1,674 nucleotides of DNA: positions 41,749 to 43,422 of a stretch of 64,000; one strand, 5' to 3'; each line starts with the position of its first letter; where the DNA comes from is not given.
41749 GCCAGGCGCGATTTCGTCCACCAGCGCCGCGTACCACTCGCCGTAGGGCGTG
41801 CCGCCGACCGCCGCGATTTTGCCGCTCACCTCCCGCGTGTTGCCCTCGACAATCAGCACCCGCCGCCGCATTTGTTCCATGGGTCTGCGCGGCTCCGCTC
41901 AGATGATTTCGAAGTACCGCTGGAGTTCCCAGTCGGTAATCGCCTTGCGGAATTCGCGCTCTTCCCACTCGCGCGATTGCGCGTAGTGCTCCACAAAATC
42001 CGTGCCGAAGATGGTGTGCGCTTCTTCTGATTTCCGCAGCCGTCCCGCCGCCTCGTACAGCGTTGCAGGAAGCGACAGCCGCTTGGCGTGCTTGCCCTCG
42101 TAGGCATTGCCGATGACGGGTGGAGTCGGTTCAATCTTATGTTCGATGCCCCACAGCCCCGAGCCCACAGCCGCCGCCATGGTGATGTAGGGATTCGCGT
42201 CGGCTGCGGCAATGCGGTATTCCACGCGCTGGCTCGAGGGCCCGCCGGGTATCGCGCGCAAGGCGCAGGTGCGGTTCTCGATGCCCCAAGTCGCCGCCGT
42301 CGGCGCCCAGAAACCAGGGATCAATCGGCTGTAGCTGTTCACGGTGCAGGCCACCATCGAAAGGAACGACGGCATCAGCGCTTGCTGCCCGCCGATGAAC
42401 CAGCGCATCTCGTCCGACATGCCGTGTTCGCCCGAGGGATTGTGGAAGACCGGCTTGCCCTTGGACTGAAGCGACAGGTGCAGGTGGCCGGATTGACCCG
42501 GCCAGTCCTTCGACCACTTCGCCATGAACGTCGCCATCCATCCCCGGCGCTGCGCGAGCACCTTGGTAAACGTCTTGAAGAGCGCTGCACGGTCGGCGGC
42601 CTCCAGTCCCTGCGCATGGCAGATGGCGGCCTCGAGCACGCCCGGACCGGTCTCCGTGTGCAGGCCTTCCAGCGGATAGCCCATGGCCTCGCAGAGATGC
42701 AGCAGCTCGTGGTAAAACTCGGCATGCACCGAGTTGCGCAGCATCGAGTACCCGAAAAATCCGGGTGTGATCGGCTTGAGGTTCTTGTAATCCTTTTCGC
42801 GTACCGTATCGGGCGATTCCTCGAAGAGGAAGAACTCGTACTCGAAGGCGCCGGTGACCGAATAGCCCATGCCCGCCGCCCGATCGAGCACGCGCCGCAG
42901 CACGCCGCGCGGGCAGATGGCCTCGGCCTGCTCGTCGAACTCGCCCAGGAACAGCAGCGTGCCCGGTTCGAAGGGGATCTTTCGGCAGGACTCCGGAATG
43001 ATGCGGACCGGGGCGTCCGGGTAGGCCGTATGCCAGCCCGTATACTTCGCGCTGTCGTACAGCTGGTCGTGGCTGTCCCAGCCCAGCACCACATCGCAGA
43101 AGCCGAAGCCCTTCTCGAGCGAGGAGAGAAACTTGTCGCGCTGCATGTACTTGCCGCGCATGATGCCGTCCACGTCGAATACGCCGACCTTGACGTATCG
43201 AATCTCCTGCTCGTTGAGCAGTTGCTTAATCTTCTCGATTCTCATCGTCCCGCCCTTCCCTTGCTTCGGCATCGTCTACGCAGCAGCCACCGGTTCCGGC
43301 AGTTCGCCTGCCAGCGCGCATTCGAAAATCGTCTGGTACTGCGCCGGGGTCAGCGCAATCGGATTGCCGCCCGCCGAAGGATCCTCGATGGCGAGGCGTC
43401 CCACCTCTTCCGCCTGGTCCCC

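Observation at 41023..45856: Four-gene gamma-glutamylation-type amine catabolic cluster (ALDH, Fe-ADH, GS-like synthetase, class I GATase hydrolase)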

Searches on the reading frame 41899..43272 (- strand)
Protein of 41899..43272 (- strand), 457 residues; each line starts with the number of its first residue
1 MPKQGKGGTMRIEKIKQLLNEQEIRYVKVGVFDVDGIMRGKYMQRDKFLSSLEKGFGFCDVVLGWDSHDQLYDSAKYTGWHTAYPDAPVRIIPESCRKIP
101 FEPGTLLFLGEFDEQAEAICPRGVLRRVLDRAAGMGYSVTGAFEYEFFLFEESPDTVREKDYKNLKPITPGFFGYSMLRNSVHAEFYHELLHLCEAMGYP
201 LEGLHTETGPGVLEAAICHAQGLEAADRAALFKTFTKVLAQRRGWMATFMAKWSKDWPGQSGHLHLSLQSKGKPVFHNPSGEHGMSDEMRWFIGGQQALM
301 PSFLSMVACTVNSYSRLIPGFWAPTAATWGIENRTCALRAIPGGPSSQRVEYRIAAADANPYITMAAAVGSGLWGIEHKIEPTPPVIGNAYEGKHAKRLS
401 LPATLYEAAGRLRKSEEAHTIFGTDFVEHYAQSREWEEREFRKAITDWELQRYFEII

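Call 3: search_protein_families(library=pfam, proteins=[window:41899-43272:-])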
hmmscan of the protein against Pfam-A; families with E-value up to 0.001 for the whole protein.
window:41899-43272:- (457 aa): 1 family
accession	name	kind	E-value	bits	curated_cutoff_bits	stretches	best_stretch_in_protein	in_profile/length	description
PF00120.29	Gln-synt_C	-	2.9e-97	326.3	24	1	119-453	2-344/344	Glutamine synthetase, catalytic domain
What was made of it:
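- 41899..43245 (-): Glutamine-synthetase-like ATP-dependent gamma-glutamyl-amine ligase (448 aa from the second ATG; the maximal ORF starts at 43272). Inferred role: glutamate--ethanolamine ligase. Pfam Gln-synt_C, E 2.9e-97 (call 3).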

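Call 4: search_protein_families(library=ncbifam, proteins=[window:41899-43272:-])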
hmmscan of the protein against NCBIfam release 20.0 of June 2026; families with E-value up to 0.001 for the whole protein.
window:41899-43272:- (457 aa): 4 families
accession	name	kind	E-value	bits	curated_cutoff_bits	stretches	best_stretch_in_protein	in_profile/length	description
TIGR00653.1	GlnA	equivalog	6.4e-65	219.7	429.15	1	13-454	1-461/462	type I glutamate--ammonia ligase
TIGR03105.1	gln_synth_III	equivalog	1.8e-58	198.1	469.6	1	16-454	2-434/435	type III glutamate--ammonia ligase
NF045547.1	GGputSyn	equivalog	1.7e-55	188.5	650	1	13-449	3-438/438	gamma-glutamylputrescine synthetase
NF007006.0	PRK09469.1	equivalog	3e-26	92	845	1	187-455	193-468/469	glutamate--ammonia ligase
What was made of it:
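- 41899..43245 (-): It scores below every NCBIfam cut-off, e.g. GlnA 219.7 against 429 (call 4).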

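Call 10: search_solved_structures(query=window:41899-43272:-, show_alignments=2)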
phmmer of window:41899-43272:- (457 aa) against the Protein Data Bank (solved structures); distinct sequences matched with E-value up to 0.001: 38.
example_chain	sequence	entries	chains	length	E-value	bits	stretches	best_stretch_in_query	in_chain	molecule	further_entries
5dm3_A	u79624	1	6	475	2.2e-66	227.9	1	7-455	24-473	L-glutamine synthetase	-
11zs_A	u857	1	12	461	6.1e-63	216.5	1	8-455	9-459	Glutamine synthetase, catalytic domain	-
8oow_A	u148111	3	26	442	5.2e-43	150.8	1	13-455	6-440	Glutamine synthetase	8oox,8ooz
8s59_O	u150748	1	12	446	1.4e-41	146.1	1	72-456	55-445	Glutamine synthetase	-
8tfb_A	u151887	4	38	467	1.6e-41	145.9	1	72-456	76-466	Glutamine synthetase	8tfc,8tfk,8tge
8ufj_A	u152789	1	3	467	2.5e-41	145.3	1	72-456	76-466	Glutamine synthetase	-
7tfc_A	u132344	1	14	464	6.6e-40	140.6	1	120-454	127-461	Glutamine synthetase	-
4s0r_A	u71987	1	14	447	6.8e-40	140.5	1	120-454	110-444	Glutamine synthetase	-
4lnf_A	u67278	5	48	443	7.1e-40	140.5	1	120-454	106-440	Glutamine synthetase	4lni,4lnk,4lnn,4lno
7tdp_A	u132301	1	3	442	3.3e-39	138.3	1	118-455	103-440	Glutamine synthetase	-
7tfa_B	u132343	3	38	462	3.4e-39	138.2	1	118-455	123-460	Glutamine synthetase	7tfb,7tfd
8ool_A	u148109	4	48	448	9e-38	133.5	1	121-456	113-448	Glutamine synthetase from Methanothermococcus thermolithotrophicus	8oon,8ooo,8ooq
7tdv_A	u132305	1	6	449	1.4e-36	129.6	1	121-454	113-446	Glutamine synthetase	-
7tf6_A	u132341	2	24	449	2.1e-36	129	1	121-454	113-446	Glutamine synthetase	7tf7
9y4a_A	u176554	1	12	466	2.3e-36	128.9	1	121-454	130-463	Glutamine synthetase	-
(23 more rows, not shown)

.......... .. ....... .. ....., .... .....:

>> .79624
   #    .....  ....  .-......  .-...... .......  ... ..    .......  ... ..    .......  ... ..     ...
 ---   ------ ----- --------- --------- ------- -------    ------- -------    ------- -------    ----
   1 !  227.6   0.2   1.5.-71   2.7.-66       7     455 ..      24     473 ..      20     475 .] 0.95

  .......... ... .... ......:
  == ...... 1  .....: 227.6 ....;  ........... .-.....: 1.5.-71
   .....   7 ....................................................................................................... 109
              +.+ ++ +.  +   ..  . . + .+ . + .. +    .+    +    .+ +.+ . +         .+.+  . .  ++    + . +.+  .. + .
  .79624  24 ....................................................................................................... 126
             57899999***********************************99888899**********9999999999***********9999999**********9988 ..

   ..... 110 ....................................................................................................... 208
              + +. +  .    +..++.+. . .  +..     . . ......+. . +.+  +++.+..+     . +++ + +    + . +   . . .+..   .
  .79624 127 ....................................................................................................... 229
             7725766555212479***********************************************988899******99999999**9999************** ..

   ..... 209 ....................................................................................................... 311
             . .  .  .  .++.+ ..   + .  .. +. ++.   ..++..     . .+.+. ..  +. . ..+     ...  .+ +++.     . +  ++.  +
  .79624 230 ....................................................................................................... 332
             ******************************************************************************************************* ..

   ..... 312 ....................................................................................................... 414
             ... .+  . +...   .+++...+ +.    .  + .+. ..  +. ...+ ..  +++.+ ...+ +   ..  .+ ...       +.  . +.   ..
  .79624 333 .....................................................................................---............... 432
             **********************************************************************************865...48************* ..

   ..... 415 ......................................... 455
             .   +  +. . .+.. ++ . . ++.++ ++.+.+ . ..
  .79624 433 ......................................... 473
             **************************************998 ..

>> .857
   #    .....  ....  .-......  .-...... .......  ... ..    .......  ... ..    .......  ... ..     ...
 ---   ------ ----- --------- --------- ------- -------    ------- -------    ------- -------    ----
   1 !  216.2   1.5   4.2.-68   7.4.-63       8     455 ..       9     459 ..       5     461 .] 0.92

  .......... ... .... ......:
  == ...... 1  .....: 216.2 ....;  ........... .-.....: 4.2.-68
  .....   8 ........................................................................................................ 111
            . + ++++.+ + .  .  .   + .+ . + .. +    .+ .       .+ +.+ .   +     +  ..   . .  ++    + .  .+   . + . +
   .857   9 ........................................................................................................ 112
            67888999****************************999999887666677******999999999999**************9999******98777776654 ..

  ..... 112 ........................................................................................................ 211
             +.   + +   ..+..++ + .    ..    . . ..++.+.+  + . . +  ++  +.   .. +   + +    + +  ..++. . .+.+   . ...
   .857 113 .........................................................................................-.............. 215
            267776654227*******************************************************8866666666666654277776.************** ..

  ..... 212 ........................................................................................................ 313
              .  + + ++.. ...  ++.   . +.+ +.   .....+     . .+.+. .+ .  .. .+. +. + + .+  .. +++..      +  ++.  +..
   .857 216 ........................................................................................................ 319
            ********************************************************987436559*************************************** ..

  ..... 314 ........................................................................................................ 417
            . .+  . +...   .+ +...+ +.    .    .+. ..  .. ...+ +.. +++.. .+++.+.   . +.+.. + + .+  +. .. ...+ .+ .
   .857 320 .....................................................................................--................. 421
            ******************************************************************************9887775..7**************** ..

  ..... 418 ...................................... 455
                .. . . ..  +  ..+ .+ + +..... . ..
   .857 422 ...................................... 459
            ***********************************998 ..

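Call 12: find_homologous_proteins(query=window:41899-43272:-)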
Query window:41899-43272:- (457 aa): 8000 proteins with E <= 0.001 among 8000 candidates; the best 120 are listed.
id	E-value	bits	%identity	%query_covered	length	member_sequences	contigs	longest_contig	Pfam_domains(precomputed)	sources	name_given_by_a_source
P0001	0.0e+0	1058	100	98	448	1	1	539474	PF00120.30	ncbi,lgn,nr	ncbi:MAG: glutamine synthetase [Candidatus Hydrogenedens sp.]|nr:glutamine synthetase [Candidatus Hy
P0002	4.4e-267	905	84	98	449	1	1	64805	PF00120.30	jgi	-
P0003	1.1e-241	821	77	97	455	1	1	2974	PF00120.30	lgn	-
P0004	2.7e-240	816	76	97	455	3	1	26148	PF00120.30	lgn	-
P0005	3.1e-240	816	76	98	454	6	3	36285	PF00120.30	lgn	-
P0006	1.7e-239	814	74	97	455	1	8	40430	PF00120.30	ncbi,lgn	-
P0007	7.6e-239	811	75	98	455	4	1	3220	PF00120.30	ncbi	-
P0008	9.5e-239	811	74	98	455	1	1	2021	PF00120.30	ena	-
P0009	2.1e-238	810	77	97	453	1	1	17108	PF00120.30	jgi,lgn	jgi:glutamine synthetase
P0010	3.2e-238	809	76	98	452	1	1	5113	PF00120.30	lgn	-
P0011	3.3e-238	809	74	98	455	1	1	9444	PF00120.30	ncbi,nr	ncbi:MAG: glutamine synthetase [Candidatus Hydrogenedentes bacterium]|nr:glutamine synthetase [Candi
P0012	8.4e-238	808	76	97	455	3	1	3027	PF00120.30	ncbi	-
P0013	8.9e-238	808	76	97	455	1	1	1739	PF00120.30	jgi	jgi:glutamine synthetase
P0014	2.4e-237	806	75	97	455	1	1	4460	PF00120.30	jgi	jgi:glutamine synthetase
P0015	2.9e-237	806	75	97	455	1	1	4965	PF00120.30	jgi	jgi:glutamine synthetase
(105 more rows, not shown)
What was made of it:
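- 41899..43245 (-): MAG (call 12).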

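Call 16: find_related_loci(query=window:41899-43272:-, collection=genome_contigs, flank=10000)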
Query window:41899-43272:- (457 aa) in genome_contigs; peptide patterns used: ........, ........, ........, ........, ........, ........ (x = any residue, [..] = any of these).
599 stretches matched a pattern (row limit reached: there are more); 515 encode a relative of the query (tblastn E <= 1e-3); the best 80 are kept; 80 distinct loci.
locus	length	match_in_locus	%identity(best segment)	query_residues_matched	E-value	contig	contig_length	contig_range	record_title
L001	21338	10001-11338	77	13-457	0e+0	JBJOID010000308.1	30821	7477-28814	MAG: Candidatus Hydrogenedentota bacterium isolate sharkriverslough_2019_sw_WHONDRS-S19S_0042_B_bin.90 scaffold_820875,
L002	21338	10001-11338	74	13-457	0e+0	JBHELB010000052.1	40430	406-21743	MAG: Candidatus Hydrogenedentales bacterium isolate bin.851 k141_6791090, whole genome shotgun sequence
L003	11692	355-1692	75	13-457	0e+0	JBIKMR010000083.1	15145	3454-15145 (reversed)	MAG: Candidatus Hydrogenedentales bacterium isolate ME2014-09-11_3300037507_group5_bin133 Rohwer_bin1463_scaffold_3276_c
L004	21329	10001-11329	74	16-457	0e+0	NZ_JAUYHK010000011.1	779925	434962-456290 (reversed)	MAG: Thalassospira sp. isolate C24_maxbin.122 C24_k141_1026665, whole genome shotgun sequence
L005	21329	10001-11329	72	16-457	0e+0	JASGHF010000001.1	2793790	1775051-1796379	MAG: Micropepsaceae bacterium isolate 5N014 JMF-2111-06-0005.ont.bin.14_0, whole genome shotgun sequence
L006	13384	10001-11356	71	8-457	0e+0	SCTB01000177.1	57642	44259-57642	MAG: Alphaproteobacteria bacterium isolate FW300_bin.31 FW300_bin.31-159586, whole genome shotgun sequence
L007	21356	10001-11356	71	8-457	0e+0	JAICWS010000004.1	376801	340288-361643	MAG: Alphaproteobacteria bacterium isolate LS_FP_2_bin.61 k141_973463_length_376801_cov_24.9292, whole genome shotgun se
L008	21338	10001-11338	71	14-457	0e+0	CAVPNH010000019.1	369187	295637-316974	MAG: uncultured Gammaproteobacteria bacterium isolate MFD00032.bin.2.231 genome assembly, contig: contig_80958, whole ge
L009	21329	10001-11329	72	16-457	0e+0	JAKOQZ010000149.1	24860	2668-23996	MAG: Pseudomonadota bacterium isolate all_maxbin.234 k201_799601, whole genome shotgun sequence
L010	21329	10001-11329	75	16-457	0e+0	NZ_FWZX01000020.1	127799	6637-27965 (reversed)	Tistlia consotensis USBA 355, whole genome shotgun sequence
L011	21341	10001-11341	73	12-457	0e+0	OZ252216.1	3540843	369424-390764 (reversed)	MAG: Alphaproteobacteria bacterium isolate ec037d0f-e528-4e58-9070-061b0022ad49 genome assembly, chromosome: 1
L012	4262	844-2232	69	2-457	0e+0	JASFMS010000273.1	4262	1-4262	MAG: Ectothiorhodospiraceae bacterium isolate D0817S02metaG_Bin_319 D0817S02metaG_FD_scaffold_8393_c1, whole genome shot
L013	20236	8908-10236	71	16-457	0e+0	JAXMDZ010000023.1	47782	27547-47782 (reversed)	MAG: Alphaproteobacteria bacterium isolate STL-PRO49 C2.80.fa-23, whole genome shotgun sequence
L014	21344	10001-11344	70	12-457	0e+0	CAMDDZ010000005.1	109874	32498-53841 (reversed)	MAG: Rhodoplanes piscinae isolate MaH-04nov19-66 genome assembly, contig: MaH-04nov19-C217, whole genome shotgun sequenc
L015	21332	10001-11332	72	16-457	0e+0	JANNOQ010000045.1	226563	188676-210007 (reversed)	MAG: Rhodomicrobium sp. isolate SOY_34_metabat_306 SOY_34_k141_2031479, whole genome shotgun sequence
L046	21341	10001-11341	68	12-457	0e+0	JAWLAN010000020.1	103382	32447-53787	MAG: Gammaproteobacteria bacterium isolate BC2.53 BC2.53.fa-20, whole genome shotgun sequence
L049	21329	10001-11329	68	16-457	0e+0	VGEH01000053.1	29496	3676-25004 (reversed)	MAG: Alphaproteobacteria bacterium isolate K_Offshore_80m_m2_051 K_Offshore_80m_m2_051_Ga0194132_10003199, whole genome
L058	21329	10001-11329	68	16-457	0e+0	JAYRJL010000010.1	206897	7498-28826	MAG: Alphaproteobacteria bacterium isolate SZ_szas3bin.18 NODE_94_length_206897_cov_4.0394, whole genome shotgun sequenc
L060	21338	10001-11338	67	13-457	0e+0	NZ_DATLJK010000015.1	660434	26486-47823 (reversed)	MAG: Hansschlegelia sp. isolate SMAG_U13694 k141_178, whole genome shotgun sequence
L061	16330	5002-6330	68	16-457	0e+0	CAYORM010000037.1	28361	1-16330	MAG TPA_asm: uncultured Mycobacteriaceae bacterium isolate SRP268622_co1_109 genome assembly, contig: NODE_3353_length_2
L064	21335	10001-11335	68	15-457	0e+0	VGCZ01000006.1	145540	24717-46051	MAG: Alphaproteobacteria bacterium isolate K_DeepCast_35m_m2_067 K_DeepCast_35m_m2_067_Ga0194129_10000139, whole genome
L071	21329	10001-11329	66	16-457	0e+0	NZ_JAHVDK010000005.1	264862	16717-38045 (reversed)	Inquilinus limosus strain SA128 Indigo76_contig_5, whole genome shotgun sequence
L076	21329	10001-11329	67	16-457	0e+0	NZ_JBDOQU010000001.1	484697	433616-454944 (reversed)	Inquilinus sp. CAU 1745 contig1, whole genome shotgun sequence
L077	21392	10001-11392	64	3-457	0e+0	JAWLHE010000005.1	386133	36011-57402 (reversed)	MAG: Alphaproteobacteria bacterium isolate 30dZY2.bin.37 NODE_47_length_386133_cov_16.012066, whole genome shotgun seque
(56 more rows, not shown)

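Call 26: search_protein_families(library=pfam, proteins=[L004:5427-6389:-, L004:6640-7245:+, L004:7242-8567:+, L004:8680-9768:+, L010:7802-8557:+, L058:6251-7975:+, L005:5294-6403:+, L005:6479-7510:+, L071:7592-8176:+, L011:6370-7191:-], max_evalue=0.001)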
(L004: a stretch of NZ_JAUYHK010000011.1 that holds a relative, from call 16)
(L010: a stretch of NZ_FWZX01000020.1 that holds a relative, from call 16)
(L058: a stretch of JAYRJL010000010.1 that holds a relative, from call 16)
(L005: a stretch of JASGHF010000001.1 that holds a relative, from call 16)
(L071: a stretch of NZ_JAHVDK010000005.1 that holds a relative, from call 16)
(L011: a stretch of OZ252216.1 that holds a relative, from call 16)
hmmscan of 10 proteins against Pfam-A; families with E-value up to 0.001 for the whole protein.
L004:5427-6389:- (320 aa): 2 families
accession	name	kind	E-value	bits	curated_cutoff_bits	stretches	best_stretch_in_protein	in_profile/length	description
PF01380.27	SIS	-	1.9e-18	67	25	1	170-293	4-129/131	SIS domain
PF01418.23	HTH_6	-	6.4e-14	52.1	28.3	1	39-111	3-75/77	Helix-turn-helix domain, rpiR family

L004:6640-7245:+ (201 aa): 1 family
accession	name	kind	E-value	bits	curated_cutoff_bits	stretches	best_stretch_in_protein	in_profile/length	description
PF04290.18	DctQ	-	1.4e-21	77.2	28.3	1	63-192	2-130/132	Tripartite ATP-independent periplasmic transporters, DctQ component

L004:7242-8567:+ (441 aa): 2 families
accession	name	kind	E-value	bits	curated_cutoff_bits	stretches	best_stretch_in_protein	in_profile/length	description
PF06808.19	DctM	-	2.3e-68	231.4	23.8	1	11-430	1-413/413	Tripartite ATP-independent periplasmic transporter, DctM component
PF03553.21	Na_H_antiporter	-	3.9e-05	23.5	23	1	180-366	39-240/303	Na+/H+ antiporter family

L004:8680-9768:+ (362 aa): 2 families
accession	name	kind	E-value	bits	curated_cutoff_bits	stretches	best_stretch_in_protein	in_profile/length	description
PF03480.18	DctP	-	9.1e-20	71.6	23.4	1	71-333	21-283/286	Bacterial extracellular solute-binding protein, family 7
PF10399.14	UCR_Fe-S_N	-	8.2e-06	25.6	24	1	10-41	4-35/41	Ubiquitinol-cytochrome C reductase Fe-S subunit TAT signal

L010:7802-8557:+ (251 aa): 5 families
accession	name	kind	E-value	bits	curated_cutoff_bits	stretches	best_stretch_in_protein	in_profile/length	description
PF13561.12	adh_short_C2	-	3e-66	223.8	27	1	12-249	1-235/236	Enoyl-(Acyl carrier protein) reductase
PF00106.31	adh_short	-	3.3e-57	193.6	26.6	1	6-194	1-188/195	short chain dehydrogenase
PF08659.16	KR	-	8.3e-14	52.3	22.6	1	7-171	2-165/180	KR domain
PF23441.1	SDR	-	8.5e-07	29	27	1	3-248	5-254/258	SDR-like rossmann domain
PF01370.27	Epimerase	-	0.0006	19.7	20.9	0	8-143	1-116/240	NAD dependent epimerase/dehydratase family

L058:6251-7975:+ (574 aa): 4 families
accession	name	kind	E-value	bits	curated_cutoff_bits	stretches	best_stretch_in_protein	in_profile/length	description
PF00005.33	ABC_tran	-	3.7e-38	131.7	25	1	240-381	2-136/137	ABC transporter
PF08402.16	TOBE_2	-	1.6e-16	60.6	21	1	490-568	1-76/76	TOBE domain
PF13304.12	AAA_21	-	7.5e-07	29.9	27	1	338-414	222-300/304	AAA domain, putative AbiEii toxin, Type IV TA system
PF02463.25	SMC_N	-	0.00093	19.1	40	0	347-428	130-212/220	RecF/RecN/SMC N terminal domain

L005:5294-6403:+ (369 aa): 3 families
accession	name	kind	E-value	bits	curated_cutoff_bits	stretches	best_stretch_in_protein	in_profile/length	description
PF00107.32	ADH_zinc_N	-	3e-25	89.1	31.8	1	197-329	1-126/129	Zinc-binding dehydrogenase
PF08240.17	ADH_N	-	2.2e-21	76.5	23.5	1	28-116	3-86/104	Alcohol dehydrogenase GroES-like domain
PF13602.12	ADH_zinc_N_2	-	1.2e-06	29.9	27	1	242-363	11-129/134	Zinc-binding dehydrogenase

L005:6479-7510:+ (343 aa): 1 family
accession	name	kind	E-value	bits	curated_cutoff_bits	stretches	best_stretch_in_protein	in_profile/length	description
PF00291.31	PALP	-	3.2e-68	230.7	35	1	8-306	2-295/295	Pyridoxal-phosphate dependent enzyme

L071:7592-8176:+ (194 aa): 0 families

L011:6370-7191:- (273 aa): 2 families
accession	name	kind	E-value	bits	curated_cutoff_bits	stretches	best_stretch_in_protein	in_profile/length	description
PF00378.25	ECH_1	-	4.2e-53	180.7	27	1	22-272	2-250/251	Enoyl-CoA hydratase/isomerase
PF16113.10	ECH_2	-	2.2e-34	119.9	27.2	1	26-261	1-237/335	Enoyl-CoA hydratase/isomerase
